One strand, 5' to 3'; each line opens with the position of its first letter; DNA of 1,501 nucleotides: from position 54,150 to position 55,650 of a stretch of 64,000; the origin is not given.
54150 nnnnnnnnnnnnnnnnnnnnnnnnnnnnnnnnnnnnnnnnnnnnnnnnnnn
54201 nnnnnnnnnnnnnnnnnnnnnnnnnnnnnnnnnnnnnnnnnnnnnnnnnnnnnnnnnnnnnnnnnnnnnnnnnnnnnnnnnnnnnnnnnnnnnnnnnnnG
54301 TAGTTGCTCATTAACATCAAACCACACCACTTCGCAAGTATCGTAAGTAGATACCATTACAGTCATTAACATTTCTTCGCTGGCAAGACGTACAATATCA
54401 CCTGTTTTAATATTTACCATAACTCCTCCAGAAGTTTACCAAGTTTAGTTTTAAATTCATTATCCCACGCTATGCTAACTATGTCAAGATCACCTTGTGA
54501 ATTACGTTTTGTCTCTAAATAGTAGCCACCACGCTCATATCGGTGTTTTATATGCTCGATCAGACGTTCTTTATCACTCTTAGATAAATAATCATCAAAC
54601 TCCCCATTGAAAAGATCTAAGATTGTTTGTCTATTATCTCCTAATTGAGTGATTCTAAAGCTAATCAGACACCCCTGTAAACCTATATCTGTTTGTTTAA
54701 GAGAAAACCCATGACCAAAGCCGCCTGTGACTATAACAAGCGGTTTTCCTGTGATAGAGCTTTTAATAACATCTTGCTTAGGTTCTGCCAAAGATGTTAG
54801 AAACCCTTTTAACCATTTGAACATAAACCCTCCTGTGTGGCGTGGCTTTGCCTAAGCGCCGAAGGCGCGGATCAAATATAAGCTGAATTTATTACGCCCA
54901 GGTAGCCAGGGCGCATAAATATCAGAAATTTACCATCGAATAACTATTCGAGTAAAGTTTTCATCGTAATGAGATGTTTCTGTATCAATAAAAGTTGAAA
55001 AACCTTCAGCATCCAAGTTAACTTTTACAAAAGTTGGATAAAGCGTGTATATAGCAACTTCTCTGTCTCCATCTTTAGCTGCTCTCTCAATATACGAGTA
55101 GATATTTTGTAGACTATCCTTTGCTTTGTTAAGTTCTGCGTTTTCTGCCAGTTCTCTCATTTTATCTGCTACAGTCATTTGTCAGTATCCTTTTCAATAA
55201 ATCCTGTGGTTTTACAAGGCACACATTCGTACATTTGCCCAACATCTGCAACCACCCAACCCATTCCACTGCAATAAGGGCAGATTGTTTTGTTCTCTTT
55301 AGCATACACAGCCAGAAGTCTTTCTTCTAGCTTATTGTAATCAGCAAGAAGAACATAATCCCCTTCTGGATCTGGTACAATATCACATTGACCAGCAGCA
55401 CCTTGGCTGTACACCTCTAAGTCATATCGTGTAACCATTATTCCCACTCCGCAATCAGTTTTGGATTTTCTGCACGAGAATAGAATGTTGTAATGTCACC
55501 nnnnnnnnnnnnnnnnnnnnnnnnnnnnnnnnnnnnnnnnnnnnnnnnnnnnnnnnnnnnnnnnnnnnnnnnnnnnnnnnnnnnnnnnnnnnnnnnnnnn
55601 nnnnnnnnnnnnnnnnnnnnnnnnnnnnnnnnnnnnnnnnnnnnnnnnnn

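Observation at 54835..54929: GC-rich structured intergenic element in an AT-rich gene array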

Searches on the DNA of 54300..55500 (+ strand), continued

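Call 60: get_annotated_region(hit=H233, flank=40)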
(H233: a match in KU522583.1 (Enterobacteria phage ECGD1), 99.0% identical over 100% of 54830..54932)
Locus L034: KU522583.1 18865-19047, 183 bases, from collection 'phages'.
description: Enterobacteria phage ECGD1, complete genome.
organism: Enterobacteria phage ECGD1 (NCBI taxid 1784948)
taxonomy: Viruses; Duplodnaviria; Heunggongvirae; Uroviricota; Caudoviricetes; Stephanstirmvirinae; Justusliebigvirus
host: -; source: -; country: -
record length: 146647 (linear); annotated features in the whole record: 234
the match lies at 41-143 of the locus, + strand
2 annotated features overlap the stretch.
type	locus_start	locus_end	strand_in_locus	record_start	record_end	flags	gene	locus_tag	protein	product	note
CDS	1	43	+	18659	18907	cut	-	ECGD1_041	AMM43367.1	hypothetical protein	ECGD1_gp041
CDS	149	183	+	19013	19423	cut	-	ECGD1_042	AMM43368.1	hypothetical protein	ECGD1_gp042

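Call 61: get_annotated_region(hit=H234, flank=40)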
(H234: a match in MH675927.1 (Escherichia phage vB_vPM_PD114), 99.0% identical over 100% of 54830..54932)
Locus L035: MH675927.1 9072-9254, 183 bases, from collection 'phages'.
description: Escherichia phage vB_vPM_PD114, complete genome.
organism: Escherichia phage vB_vPM_PD114 (NCBI taxid 2316019)
taxonomy: Viruses; Duplodnaviria; Heunggongvirae; Uroviricota; Caudoviricetes; Stephanstirmvirinae; Justusliebigvirus
host: Escherichia coli; source: -; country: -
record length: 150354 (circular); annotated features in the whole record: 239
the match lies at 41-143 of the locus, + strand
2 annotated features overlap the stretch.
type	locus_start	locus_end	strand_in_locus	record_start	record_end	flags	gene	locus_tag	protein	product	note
CDS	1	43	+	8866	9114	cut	-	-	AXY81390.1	hypothetical protein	-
CDS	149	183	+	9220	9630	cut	-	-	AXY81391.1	hypothetical protein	-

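Call 62: get_annotated_region(hit=H235, flank=40)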
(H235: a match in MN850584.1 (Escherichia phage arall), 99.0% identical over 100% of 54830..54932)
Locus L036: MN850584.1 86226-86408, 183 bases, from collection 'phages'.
description: Escherichia phage arall, complete genome.
organism: Escherichia phage arall (NCBI taxid 2696384)
taxonomy: Viruses; Duplodnaviria; Heunggongvirae; Uroviricota; Caudoviricetes; Stephanstirmvirinae; Justusliebigvirus
host: Escherichia coli K-12 MG1655; source: wastewater; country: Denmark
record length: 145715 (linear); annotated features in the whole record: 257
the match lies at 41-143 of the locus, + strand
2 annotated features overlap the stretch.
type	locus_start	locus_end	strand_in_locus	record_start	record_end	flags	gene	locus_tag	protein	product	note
CDS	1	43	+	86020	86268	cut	-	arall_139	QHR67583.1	hypothetical protein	PVOGs: VOG0468; Hypothetical protein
CDS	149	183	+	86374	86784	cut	-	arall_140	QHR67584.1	hypothetical protein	Hypothetical protein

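Call 63: get_annotated_region(hit=H236, flank=40)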
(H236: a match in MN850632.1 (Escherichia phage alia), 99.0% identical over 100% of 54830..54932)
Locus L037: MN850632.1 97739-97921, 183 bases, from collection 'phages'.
description: Escherichia phage alia, complete genome.
organism: Escherichia phage alia (NCBI taxid 2696379)
taxonomy: Viruses; Duplodnaviria; Heunggongvirae; Uroviricota; Caudoviricetes; Stephanstirmvirinae; Justusliebigvirus; Justusliebigvirus alia
host: Escherichia coli K-12 MG1655; source: wastewater; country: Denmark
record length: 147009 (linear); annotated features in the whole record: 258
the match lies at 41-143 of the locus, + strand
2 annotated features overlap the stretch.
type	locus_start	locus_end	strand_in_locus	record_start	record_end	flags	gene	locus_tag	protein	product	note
CDS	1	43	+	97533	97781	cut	-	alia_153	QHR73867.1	hypothetical protein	PVOGs: VOG0468; Hypothetical protein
CDS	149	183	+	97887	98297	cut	-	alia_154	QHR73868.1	hypothetical protein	Hypothetical protein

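Call 64: get_annotated_region(hit=H238, flank=40)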
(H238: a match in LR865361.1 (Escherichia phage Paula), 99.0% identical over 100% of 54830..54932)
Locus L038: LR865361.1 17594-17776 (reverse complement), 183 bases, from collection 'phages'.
description: Escherichia phage Paula genome assembly, chromosome: 1.
organism: Escherichia phage Paula (NCBI taxid 2747782)
taxonomy: Viruses; Duplodnaviria; Heunggongvirae; Uroviricota; Caudoviricetes; Stephanstirmvirinae; Justusliebigvirus
host: -; source: -; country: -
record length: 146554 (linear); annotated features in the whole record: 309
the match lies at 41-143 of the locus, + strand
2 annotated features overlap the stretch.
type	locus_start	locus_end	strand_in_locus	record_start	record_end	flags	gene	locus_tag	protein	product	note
CDS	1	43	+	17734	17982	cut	-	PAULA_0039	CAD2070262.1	hypothetical protein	label:Paula_0039; BLAST YP_009012357.1 Phi92_gp026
CDS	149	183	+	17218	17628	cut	-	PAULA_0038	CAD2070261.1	hypothetical protein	label:Paula_0038; BLAST YP_009012358.1 Phi92_gp027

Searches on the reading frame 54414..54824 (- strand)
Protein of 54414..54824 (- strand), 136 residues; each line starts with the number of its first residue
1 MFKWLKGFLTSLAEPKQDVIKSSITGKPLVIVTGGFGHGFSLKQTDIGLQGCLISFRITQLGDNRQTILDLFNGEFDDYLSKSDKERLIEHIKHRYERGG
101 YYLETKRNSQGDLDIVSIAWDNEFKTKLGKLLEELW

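Call 13: search_dna_similar(query=window:54414-54824:-, collection=phages, mode=protein, max_rows=60, rows=spread, max_evalue=0.001)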
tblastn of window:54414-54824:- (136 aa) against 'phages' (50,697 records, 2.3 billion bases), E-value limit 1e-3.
Records with a match: 132; places in all: 132; records where one place covers at least 80% of the query: 129.
Best place of each record, by identity: >=99% 11; 95-99% 25; 90-95% 17; <60% 79.
By first word of the organism name: Escherichia 104; Campylobacter 5; Klebsiella 5; Justusliebigvirus 3; Serratia 3; Phapecoctavirus 3; Pectobacterium 2; Enterobacteria 1; Salmonella 1; Pseudomonas 1; and 4 more.
By host as written in the record: Escherichia coli 26; Escherichia coli K-12 MG1655 18; - 12; Escherichia sp. 5; Campylobacter jejuni 5; Escherichia coli K-12 4; Escherichia coli EC3.18 4; Escherichia coli O177 3; and 42 more.
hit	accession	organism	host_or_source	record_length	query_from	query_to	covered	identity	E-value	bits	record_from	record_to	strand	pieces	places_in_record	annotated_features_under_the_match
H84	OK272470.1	Escherichia phage JLBYU50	Escherichia coli K-12 MG1655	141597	1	136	100%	100.0%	4e-85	276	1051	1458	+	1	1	hypothetical protein (x2)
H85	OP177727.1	Escherichia phage pEC-M2929-1AR.1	Escherichia coli M2929-1AR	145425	1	136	100%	100.0%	4e-85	276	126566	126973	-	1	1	hypothetical protein (x2)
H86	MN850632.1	Escherichia phage alia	Escherichia coli K-12 MG1655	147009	1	136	100%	100.0%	4e-85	276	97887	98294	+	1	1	hypothetical protein (x2)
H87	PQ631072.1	Escherichia phage EC.P2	Escherichia coli CVCC198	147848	1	136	100%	100.0%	4e-85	276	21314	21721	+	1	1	hypothetical protein (x2)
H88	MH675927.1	Escherichia phage vB_vPM_PD114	Escherichia coli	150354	1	136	100%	100.0%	4e-85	276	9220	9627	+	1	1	hypothetical protein (x2)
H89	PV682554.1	Escherichia phage 92CQ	Escherichia coli 92CQ (ESBL-producing)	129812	1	136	100%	98.5%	5e-84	273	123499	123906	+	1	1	hypothetical protein (x2)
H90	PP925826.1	Escherichia phage Antha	Escherichia coli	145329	1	136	100%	98.5%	5e-84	273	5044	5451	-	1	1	hypothetical protein (x2)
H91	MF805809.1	Escherichia phage vB_EcoM_PHB05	shiga toxin-producing Escherichia coli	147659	1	136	100%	98.5%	1e-83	271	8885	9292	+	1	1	hypothetical protein (x2)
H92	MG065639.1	Campylobacter phage A150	Campylobacter jejuni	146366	1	136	100%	97.1%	8e-83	269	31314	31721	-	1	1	record has no annotation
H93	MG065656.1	Campylobacter phage C3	Campylobacter jejuni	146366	1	136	100%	97.1%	8e-83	269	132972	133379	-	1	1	record has no annotation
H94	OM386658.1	Escherichia phage vB_EcoM_ESCO32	Escherichia coli DH5a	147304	1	136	100%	97.1%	8e-83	269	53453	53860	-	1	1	hypothetical protein (x2)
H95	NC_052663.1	Escherichia phage VEcB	Escherichia coli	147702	1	136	100%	97.1%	8e-83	269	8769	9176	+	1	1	hypothetical protein (x2)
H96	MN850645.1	Escherichia phage outra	Escherichia coli K-12 MG1655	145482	1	136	100%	96.3%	9e-82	266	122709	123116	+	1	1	hypothetical protein (x2)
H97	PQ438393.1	Escherichia phage vB_Eco_J-01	Escherichia coli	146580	1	136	100%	96.3%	9e-82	266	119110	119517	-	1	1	hypothetical protein (x2)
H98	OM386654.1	Escherichia phage vB_EcoM_ESCO9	Escherichia coli DH5a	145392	1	136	100%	95.6%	7e-81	263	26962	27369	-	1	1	hypothetical protein (x2)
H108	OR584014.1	Pseudomonas phage PsgM04F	Pseudomonas coronafaciens pv. garcae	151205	1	136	100%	50.4%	2e-36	136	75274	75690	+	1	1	hypothetical protein (x2)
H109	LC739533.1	Escherichia phage phiWec179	Escherichia coli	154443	1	136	100%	46.8%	4e-33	127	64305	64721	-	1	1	hypothetical protein (x2)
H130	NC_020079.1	Escherichia phage phAPEC8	Escherichia coli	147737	1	134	99%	43.1%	4e-29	115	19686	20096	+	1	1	hypothetical protein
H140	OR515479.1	Citrobacter phage Tr1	Citrobacter sp. JL 978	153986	18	134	86%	44.1%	3e-21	94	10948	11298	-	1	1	hypothetical protein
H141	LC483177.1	Klebsiella phage 05F01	Klebsiella quasipneumoniae strain S05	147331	17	126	81%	41.2%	6e-17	81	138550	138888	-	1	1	hypothetical protein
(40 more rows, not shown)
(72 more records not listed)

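Call 15: find_related_loci(query=window:54414-54824:-, collection=viral_contigs, flank=2000)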
Query window:54414-54824:- (136 aa) in viral_contigs; peptide patterns used: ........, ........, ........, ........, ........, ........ (x = any residue, [..] = any of these).
3 stretches matched a pattern; 1 encode a relative of the query (tblastn E <= 1e-3); 1 distinct loci.
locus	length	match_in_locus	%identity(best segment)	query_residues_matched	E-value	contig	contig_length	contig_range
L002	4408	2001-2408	93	1-136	7e-84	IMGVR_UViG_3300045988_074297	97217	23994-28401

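Call 16: get_annotated_region(hit=H108, flank=1500)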
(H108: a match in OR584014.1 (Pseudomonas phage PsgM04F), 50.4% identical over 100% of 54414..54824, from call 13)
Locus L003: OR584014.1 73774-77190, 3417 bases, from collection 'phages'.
description: Pseudomonas phage PsgM04F, complete genome.
organism: Pseudomonas phage PsgM04F (NCBI taxid 3088886)
taxonomy: Viruses; Duplodnaviria; Heunggongvirae; Uroviricota; Caudoviricetes
host: Pseudomonas coronafaciens pv. garcae; source: psg-contaminated coffee plant leaves; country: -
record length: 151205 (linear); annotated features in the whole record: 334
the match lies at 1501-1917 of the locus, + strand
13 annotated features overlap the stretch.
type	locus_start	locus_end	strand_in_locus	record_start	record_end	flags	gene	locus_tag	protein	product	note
CDS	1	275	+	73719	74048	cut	-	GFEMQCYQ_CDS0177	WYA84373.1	hypothetical protein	-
CDS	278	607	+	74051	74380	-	-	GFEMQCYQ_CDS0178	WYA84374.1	hypothetical protein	-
CDS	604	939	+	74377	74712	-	-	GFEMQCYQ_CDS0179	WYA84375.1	hypothetical protein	-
CDS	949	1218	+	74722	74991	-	-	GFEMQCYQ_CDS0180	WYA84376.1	hypothetical protein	-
CDS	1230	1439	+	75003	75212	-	-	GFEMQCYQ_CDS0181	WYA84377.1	hypothetical protein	-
CDS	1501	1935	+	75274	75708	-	-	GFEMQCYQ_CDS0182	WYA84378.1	hypothetical protein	-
CDS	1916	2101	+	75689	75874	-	-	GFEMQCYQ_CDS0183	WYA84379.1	hypothetical protein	-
CDS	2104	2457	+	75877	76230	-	-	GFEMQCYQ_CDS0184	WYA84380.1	hypothetical protein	-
CDS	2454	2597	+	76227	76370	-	-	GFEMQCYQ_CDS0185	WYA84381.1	hypothetical protein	-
CDS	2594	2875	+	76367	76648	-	-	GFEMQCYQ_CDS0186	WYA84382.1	hypothetical protein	-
CDS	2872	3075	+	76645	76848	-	-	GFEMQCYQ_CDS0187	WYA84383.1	hypothetical protein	-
CDS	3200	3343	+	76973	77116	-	-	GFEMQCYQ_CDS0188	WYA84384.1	hypothetical protein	-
CDS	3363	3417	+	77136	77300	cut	-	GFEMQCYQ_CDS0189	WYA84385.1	hypothetical protein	-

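Call 17: get_annotated_region(hit=H109, flank=1500)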
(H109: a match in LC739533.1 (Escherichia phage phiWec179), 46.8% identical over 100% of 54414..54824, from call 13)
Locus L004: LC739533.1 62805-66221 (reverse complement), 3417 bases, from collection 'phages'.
description: Escherichia phage phiWec179 DNA, complete genome.
organism: Escherichia phage phiWec179 (NCBI taxid 2992780)
taxonomy: Viruses; Duplodnaviria; Heunggongvirae; Uroviricota; Caudoviricetes; Stephanstirmvirinae; Phapecoctavirus
host: Escherichia coli; source: sewage from a pig farm; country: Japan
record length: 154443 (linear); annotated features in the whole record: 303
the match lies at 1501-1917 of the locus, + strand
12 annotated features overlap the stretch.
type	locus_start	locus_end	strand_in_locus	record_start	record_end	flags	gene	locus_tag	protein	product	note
CDS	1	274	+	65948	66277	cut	-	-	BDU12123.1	hypothetical protein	-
CDS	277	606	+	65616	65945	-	-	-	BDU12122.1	hypothetical protein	-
CDS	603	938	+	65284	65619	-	-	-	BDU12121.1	hypothetical protein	-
CDS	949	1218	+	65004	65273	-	-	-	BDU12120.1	hypothetical protein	-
CDS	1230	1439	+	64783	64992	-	-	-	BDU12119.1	hypothetical protein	-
CDS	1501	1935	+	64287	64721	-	-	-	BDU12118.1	hypothetical protein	-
CDS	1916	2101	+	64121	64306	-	-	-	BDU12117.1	hypothetical protein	-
CDS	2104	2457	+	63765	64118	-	-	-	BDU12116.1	hypothetical protein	-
CDS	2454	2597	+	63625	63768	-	-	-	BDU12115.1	hypothetical protein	-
CDS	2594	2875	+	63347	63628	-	-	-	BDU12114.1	hypothetical protein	-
CDS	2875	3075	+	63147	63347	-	-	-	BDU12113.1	hypothetical protein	-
CDS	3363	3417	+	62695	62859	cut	-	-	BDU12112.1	hypothetical protein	-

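Call 18: get_annotated_region(hit=H130, flank=1500)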
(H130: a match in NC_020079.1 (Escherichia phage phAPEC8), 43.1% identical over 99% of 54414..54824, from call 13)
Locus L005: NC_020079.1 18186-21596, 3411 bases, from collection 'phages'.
description: Escherichia phage phAPEC8, complete genome.
organism: Escherichia phage phAPEC8 (NCBI taxid 1229753)
taxonomy: Viruses; Duplodnaviria; Heunggongvirae; Uroviricota; Caudoviricetes; Stephanstirmvirinae; Phapecoctavirus; Escherichia virus phAPEC8
host: Escherichia coli; source: water sample in the vicinity of a poultry house; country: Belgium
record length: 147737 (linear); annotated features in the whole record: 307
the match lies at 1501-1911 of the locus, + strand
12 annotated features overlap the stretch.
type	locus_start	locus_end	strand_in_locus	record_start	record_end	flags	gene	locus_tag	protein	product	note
CDS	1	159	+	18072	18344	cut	-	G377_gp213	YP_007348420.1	hypothetical protein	-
CDS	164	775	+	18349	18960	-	-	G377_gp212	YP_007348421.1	hypothetical protein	-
CDS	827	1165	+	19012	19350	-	-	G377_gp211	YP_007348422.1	hypothetical protein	-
CDS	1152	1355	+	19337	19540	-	-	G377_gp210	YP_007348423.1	hypothetical protein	-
CDS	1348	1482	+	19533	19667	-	-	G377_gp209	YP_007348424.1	hypothetical protein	-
CDS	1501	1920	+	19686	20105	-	-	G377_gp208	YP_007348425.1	hypothetical protein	-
CDS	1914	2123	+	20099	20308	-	-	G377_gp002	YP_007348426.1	hypothetical protein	-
CDS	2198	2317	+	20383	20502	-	-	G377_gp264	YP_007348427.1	hypothetical protein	-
CDS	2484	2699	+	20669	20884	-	-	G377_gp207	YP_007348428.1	hypothetical protein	-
CDS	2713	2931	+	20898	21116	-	-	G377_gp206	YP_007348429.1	hypothetical protein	-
CDS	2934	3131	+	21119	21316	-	-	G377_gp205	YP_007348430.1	DNA ligase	-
CDS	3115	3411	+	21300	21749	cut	-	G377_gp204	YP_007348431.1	hypothetical protein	-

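Call 47: search_protein_families(library=pfam, proteins=[window:54414-54824:-], max_evalue=1)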
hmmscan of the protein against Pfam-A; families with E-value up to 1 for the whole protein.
window:54414-54824:- (136 aa): 0 families

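Call 50: find_homologous_proteins(query=window:54414-54824:-, max_evalue=0.00001)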
Query window:54414-54824:- (136 aa): 11 proteins with E <= 0.00001 among 20 candidates.
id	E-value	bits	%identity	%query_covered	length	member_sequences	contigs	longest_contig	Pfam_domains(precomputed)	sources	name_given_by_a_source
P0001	9.5e-86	303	100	100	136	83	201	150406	-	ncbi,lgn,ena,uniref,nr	ncbi:hypothetical protein JR318_gp213 [Escherichia phage vB_vPM_PD06]|uniref:Uncharacterized protein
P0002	7.0e-85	300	99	100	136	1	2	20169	-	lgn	-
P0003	2.5e-84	298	99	100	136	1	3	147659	-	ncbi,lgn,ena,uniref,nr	ncbi:hypothetical protein JR317_gp025 [Escherichia phage vB_EcoM_PHB05]|uniref:Uncharacterized prote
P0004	1.2e-83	296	98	100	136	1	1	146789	-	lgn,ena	-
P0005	2.3e-83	295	98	100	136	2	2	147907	-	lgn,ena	-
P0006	1.1e-81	290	96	100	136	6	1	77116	-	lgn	-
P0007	3.3e-80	285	95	100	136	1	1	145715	-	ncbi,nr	ncbi:hypothetical protein arall_140 [Escherichia phage arall]|nr:hypothetical protein arall_140 [Esc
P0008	1.9e-79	282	95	100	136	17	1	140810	-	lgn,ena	-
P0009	7.6e-78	277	93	100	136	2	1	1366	-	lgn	-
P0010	9.0e-41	157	100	54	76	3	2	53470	-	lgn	-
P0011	7.0e-29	119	97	43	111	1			-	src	-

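Call 67: search_protein_families(library=phrogs, proteins=[window:54414-54824:-], max_evalue=0.001)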
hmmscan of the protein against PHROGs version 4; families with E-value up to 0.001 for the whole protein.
window:54414-54824:- (136 aa): 1 family
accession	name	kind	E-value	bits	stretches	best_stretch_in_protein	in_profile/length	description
phrog_14510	-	unknown function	1.5e-71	239.8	1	1-136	1-139/139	-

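Call 68: search_solved_structures(query=window:54414-54824:-, max_evalue=1)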
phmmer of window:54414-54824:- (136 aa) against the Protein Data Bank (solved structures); distinct sequences matched with E-value up to 1: 1.
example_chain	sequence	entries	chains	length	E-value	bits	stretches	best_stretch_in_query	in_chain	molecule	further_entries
3gt7_A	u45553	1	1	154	0.24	14.7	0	80-117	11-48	Sensor protein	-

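Call 71: get_annotated_region(hit=H140, flank=700)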
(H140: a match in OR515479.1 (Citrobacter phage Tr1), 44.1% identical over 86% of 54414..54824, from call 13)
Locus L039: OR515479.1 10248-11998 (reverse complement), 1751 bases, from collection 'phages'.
description: Citrobacter phage Tr1, complete genome.
organism: Citrobacter phage Tr1 (NCBI taxid 3074392)
taxonomy: Viruses; Duplodnaviria; Heunggongvirae; Uroviricota; Caudoviricetes; Stephanstirmvirinae
host: Citrobacter sp. JL 978; source: -; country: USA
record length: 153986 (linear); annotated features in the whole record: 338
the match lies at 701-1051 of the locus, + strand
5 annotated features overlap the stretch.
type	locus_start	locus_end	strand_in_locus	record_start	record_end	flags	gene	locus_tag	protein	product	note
CDS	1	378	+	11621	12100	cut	-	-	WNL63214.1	hypothetical protein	-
CDS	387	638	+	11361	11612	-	-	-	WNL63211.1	hypothetical protein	-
CDS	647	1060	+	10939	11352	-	-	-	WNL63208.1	hypothetical protein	-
CDS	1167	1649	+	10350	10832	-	-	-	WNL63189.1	hypothetical protein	-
CDS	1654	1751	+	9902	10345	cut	-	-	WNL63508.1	hypothetical protein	-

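Call 72: get_annotated_region(hit=H141, flank=700)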
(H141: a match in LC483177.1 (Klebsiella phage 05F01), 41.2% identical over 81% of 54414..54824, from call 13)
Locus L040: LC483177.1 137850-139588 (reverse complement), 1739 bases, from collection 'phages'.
description: Klebsiella phage 05F01 DNA, complete genome.
organism: Klebsiella phage 05F01 (NCBI taxid 2583037)
taxonomy: Viruses; Duplodnaviria; Heunggongvirae; Uroviricota; Caudoviricetes; Stephanstirmvirinae
host: Klebsiella quasipneumoniae strain S05; source: -; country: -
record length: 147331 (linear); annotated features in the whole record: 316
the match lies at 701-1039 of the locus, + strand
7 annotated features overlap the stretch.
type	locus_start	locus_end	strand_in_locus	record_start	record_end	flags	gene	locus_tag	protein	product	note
CDS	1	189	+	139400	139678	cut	-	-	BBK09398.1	hypothetical protein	gene_284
CDS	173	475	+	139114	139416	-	-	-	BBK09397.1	hypothetical protein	gene_283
CDS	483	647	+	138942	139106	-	-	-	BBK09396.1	hypothetical protein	gene_282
CDS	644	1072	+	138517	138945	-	-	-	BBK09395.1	hypothetical protein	gene_281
CDS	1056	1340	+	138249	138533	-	-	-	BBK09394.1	hypothetical protein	gene_280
CDS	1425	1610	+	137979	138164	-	-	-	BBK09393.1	hypothetical protein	gene_279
CDS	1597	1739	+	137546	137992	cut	-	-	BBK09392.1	hypothetical protein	gene_278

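Call 83: predict_structure(alignment_id=A1)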
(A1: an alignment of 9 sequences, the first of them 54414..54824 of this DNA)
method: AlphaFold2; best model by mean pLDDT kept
length: 136 residues; sequences in the alignment: 9
mean_pLDDT: 36.8   pTM: 0.28
mean pLDDT of the five models: 36.8, 36.6, 35.8, 35.5, 35.1
residues with pLDDT >= 90: 0; 70-90: 0; 50-70: 8; < 50: 128
segments of 3 or more residues with pLDDT < 50: 1-86, 95-136
pLDDT, mean of each block of 10 residues (from residue 1): 32 33 31 28 27 26 41 41 49 46 38 37 46 41
secondary structure, 60 per line:
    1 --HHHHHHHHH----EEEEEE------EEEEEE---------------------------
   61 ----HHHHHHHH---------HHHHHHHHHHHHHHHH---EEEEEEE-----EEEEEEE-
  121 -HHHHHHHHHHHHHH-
elements in order: H3-11 E16-21 E28-33 H65-72 H82-97 E101-107 E113-119 H122-135
